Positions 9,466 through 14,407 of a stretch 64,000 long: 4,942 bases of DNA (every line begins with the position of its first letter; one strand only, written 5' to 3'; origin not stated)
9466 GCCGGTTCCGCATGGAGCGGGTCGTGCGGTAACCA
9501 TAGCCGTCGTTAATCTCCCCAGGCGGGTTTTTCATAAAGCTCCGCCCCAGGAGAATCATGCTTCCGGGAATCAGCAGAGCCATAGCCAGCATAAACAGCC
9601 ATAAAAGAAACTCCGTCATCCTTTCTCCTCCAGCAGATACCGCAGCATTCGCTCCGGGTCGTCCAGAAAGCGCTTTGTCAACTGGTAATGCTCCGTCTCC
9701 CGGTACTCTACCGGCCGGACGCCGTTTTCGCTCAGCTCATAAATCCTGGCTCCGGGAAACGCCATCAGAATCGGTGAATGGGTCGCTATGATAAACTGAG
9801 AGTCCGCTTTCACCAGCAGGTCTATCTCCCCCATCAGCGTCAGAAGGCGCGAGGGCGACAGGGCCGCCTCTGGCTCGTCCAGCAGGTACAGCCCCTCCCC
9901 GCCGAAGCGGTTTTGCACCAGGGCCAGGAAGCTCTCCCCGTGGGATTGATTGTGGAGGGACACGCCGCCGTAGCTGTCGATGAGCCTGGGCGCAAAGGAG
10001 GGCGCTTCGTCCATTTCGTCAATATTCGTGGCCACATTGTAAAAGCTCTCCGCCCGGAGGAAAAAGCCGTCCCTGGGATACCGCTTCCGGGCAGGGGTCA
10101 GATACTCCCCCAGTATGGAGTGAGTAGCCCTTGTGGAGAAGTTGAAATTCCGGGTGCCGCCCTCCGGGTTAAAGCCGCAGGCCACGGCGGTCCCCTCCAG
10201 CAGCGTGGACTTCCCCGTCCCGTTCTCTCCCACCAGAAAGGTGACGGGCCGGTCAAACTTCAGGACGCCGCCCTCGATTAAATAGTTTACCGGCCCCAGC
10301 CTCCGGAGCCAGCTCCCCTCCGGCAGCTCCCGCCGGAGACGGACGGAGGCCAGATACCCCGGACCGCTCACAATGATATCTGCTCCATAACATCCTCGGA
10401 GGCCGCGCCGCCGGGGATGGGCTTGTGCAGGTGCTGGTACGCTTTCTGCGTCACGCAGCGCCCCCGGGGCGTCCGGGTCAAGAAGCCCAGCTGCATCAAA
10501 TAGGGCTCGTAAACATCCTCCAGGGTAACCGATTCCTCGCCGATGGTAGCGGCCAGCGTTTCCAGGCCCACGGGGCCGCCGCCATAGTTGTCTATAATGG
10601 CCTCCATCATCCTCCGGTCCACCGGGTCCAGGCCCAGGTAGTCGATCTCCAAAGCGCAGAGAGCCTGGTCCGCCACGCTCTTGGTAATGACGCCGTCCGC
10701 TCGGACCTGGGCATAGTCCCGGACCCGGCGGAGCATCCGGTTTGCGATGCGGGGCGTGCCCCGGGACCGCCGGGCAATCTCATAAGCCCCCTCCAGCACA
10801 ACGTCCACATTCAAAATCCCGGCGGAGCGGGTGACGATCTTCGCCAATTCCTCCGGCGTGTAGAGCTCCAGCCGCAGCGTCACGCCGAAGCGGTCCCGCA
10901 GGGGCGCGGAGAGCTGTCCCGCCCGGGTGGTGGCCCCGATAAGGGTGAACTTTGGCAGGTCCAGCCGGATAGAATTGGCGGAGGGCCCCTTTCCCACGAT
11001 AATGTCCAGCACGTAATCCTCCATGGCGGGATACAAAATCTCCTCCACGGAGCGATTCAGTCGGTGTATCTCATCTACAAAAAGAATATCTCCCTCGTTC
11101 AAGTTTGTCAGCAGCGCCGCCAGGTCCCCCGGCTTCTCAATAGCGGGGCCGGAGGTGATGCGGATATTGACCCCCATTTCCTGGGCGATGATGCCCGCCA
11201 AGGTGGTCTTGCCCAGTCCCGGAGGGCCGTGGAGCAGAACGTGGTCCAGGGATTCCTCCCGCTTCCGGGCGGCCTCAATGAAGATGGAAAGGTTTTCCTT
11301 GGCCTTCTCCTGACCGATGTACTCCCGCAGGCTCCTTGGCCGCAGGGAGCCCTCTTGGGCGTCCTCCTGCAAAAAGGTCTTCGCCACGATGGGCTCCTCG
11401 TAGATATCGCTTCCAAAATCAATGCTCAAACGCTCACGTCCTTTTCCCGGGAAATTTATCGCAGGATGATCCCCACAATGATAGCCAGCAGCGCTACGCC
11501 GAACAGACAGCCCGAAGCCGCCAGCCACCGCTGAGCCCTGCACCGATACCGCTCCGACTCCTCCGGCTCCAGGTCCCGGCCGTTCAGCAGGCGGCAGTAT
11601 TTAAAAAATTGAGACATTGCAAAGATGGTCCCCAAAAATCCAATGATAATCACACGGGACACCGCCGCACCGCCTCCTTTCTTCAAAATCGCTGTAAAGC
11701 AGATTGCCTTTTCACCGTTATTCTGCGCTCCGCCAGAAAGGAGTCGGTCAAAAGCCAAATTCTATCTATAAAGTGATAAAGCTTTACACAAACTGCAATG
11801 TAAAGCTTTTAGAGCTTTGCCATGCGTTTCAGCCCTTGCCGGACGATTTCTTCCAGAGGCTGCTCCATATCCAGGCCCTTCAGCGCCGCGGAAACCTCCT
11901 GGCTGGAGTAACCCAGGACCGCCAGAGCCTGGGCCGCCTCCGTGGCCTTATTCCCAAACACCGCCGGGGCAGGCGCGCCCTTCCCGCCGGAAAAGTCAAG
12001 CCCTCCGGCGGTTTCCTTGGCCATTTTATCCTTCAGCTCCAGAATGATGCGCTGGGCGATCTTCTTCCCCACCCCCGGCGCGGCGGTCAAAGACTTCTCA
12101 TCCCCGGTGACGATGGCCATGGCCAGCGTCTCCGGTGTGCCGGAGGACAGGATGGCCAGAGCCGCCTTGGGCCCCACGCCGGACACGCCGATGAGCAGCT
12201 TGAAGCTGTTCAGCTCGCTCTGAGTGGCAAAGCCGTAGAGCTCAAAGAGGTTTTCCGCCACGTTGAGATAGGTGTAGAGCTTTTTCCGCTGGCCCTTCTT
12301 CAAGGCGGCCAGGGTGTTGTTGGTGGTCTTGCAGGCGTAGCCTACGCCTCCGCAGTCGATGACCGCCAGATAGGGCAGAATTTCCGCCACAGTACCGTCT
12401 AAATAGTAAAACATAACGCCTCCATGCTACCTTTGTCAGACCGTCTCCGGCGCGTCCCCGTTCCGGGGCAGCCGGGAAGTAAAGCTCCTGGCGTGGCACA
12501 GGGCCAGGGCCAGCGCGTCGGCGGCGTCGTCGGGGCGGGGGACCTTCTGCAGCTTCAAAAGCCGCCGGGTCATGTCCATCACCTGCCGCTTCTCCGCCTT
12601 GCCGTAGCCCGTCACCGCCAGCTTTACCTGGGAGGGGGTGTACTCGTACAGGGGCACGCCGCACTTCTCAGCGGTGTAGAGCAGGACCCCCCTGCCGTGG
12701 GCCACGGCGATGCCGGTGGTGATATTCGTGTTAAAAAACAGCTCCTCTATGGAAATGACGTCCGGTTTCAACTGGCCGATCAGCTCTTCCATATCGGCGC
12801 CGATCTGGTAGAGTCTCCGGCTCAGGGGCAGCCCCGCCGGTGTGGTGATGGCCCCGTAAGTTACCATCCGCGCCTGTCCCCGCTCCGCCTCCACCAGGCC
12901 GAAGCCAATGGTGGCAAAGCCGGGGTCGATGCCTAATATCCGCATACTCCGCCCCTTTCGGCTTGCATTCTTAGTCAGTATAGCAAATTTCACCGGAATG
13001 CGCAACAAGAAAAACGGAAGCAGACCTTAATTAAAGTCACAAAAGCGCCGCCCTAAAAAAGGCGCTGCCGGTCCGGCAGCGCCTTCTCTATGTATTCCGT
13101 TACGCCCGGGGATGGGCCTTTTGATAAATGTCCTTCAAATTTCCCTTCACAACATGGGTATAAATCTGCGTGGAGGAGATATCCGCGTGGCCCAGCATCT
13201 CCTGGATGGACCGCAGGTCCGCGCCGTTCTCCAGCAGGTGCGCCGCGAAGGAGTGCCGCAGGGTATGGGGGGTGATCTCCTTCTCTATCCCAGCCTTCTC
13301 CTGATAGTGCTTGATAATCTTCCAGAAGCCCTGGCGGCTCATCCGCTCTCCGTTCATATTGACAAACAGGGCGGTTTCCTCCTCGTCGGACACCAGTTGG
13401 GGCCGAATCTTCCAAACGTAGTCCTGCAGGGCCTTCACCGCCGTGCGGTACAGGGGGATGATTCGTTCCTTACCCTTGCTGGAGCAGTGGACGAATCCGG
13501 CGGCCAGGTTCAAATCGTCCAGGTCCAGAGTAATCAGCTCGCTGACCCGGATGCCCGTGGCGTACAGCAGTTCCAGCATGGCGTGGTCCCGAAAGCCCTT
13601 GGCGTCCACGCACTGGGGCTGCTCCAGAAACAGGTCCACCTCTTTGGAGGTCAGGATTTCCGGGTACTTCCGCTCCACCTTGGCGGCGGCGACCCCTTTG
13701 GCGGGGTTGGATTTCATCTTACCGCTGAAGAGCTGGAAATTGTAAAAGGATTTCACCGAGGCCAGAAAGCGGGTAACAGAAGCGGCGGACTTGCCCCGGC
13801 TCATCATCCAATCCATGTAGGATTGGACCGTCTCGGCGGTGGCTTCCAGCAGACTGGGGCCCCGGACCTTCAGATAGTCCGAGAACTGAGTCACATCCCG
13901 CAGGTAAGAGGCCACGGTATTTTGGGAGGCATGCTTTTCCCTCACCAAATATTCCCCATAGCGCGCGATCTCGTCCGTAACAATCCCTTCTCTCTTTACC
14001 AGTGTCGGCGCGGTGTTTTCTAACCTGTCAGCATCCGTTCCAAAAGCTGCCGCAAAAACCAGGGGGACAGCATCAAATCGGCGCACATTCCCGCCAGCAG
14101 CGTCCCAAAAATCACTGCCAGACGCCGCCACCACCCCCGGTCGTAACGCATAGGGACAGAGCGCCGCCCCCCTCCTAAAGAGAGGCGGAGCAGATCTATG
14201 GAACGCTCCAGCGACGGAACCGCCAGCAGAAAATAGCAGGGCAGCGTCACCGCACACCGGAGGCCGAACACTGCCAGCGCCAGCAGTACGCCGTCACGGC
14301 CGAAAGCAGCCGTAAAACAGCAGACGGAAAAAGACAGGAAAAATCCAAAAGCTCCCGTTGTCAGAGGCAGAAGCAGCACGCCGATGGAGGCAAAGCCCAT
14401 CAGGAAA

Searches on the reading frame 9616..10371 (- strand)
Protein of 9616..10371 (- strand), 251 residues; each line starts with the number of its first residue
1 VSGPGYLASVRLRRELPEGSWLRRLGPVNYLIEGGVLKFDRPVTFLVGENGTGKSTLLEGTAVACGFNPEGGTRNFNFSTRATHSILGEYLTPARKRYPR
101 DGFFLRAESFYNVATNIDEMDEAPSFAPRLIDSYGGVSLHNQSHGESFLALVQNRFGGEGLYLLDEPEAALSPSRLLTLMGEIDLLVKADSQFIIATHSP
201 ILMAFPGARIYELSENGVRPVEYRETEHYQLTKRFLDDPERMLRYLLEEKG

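Call 77: search_protein_families(library=pfam, proteins=[window:9616-10371:-], max_evalue=0.00001)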
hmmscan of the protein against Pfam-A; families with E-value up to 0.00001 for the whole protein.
window:9616-10371:- (251 aa): 4 families
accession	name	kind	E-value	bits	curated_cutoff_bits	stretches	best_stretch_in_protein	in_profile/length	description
PF13304.12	AAA_21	-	1.1e-13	52.4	27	1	159-204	258-304/304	AAA domain, putative AbiEii toxin, Type IV TA system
PF13175.12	AAA_15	-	3.7e-09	37.1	32.1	0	160-202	330-373/374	AAA ATPase domain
PF02463.25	SMC_N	-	3.4e-07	30.4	40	0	36-60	19-43/220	RecF/RecN/SMC N terminal domain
PF13476.12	AAA_23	-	4.4e-07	31.2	27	1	34-77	12-55/201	AAA domain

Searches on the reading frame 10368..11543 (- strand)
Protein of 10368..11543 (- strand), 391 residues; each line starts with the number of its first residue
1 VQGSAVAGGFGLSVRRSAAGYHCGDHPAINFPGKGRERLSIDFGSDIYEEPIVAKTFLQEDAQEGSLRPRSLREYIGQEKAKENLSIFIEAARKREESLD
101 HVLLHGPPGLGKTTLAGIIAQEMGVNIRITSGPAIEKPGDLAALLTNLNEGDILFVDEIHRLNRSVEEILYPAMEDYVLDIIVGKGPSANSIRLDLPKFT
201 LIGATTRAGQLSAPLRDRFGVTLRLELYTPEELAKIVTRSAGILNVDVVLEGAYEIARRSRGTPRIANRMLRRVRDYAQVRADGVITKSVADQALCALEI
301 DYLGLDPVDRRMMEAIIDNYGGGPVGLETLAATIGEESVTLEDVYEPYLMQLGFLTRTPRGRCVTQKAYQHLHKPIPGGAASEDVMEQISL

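Call 38: search_protein_families(library=pfam, proteins=[window:10368-11543:-])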
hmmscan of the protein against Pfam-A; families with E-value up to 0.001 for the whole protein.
window:10368-11543:- (391 aa): 9 families
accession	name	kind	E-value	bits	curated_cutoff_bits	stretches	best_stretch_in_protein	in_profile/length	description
PF05496.18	RuvB_N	-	6.5e-83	276.7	27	1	67-225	1-159/159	Holliday junction DNA helicase RuvB P-loop domain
PF17864.7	AAA_lid_4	-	2.9e-32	110.7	27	1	228-301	1-74/74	RuvB AAA lid domain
PF05491.19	RuvB_C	-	1.2e-24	86.5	24.7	1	303-372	2-71/72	RuvB C-terminal winged helix domain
PF00004.35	AAA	-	4.3e-21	76.2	21.2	1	102-226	1-130/131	ATPase family associated with various cellular activities (AAA)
PF07728.20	AAA_5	-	2.2e-11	44.3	22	1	101-219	1-139/139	AAA domain (dynein-related subfamily)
PF06068.19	TIP49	-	1e-06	28.6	23.8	1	74-130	25-81/347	TIP49 P-loop domain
PF01078.27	Mg_chelatase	-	7.8e-06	25.9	20.3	0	72-119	2-42/207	Magnesium chelatase, subunit ChlI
PF13191.12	AAA_16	-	0.00024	22.1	32.6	0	77-123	4-48/167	AAA ATPase domain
PF20720.3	nSTAND3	-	0.00045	20.4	27.2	0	91-157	9-72/155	Novel STAND NTPase 3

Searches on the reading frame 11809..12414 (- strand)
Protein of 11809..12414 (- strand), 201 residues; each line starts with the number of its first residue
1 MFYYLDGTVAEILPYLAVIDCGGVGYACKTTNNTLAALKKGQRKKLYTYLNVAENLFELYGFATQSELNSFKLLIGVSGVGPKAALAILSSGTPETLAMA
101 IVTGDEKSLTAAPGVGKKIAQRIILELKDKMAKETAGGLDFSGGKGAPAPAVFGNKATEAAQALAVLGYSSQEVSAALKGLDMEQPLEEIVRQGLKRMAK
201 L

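Call 77: search_protein_families(library=pfam, proteins=[window:11809-12414:-], max_evalue=0.00001)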
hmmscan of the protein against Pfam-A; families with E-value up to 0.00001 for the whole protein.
window:11809-12414:- (201 aa): 4 families
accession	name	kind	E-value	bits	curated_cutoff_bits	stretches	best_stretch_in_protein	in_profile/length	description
PF14520.12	HHH_5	-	8.7e-20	71.4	27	1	71-129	1-57/57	Helix-hairpin-helix domain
PF01330.27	RuvA_N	-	4.9e-19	68.6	23.6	1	1-61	1-61/61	RuvA N terminal domain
PF07499.19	RuvA_C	-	3.2e-08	34.4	24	1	157-198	3-46/47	RuvA, C-terminal domain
PF00633.29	HHH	-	4.1e-08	33.1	24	0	101-124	5-28/30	Helix-hairpin-helix motif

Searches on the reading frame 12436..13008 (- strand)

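Call 77: search_protein_families(library=pfam, proteins=[window:12436-13008:-], max_evalue=0.00001)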
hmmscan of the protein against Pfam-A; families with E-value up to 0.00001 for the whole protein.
window:12436-13008:- (190 aa): 1 family
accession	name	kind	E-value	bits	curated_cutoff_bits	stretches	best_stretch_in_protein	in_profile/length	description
PF02075.23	RuvC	-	6.2e-45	153.2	22.2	1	24-172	1-148/148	Crossover junction endodeoxyribonuclease RuvC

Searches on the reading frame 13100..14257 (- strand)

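Call 77: search_protein_families(library=pfam, proteins=[window:13100-14257:-], max_evalue=0.00001)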
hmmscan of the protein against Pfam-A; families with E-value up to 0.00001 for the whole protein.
window:13100-14257:- (385 aa): 3 families
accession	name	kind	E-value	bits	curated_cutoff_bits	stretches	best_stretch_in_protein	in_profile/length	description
PF00589.27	Phage_integrase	-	2.4e-49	167.8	27.1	1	201-370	2-169/172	Phage integrase family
PF02899.23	Phage_int_SAM_1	-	8.4e-19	68.1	22.3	1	97-174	1-78/83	Phage integrase, N-terminal SAM-like domain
PF13495.12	Phage_int_SAM_4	-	5.5e-08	33.5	27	1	106-173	10-76/85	Phage integrase, N-terminal SAM-like domain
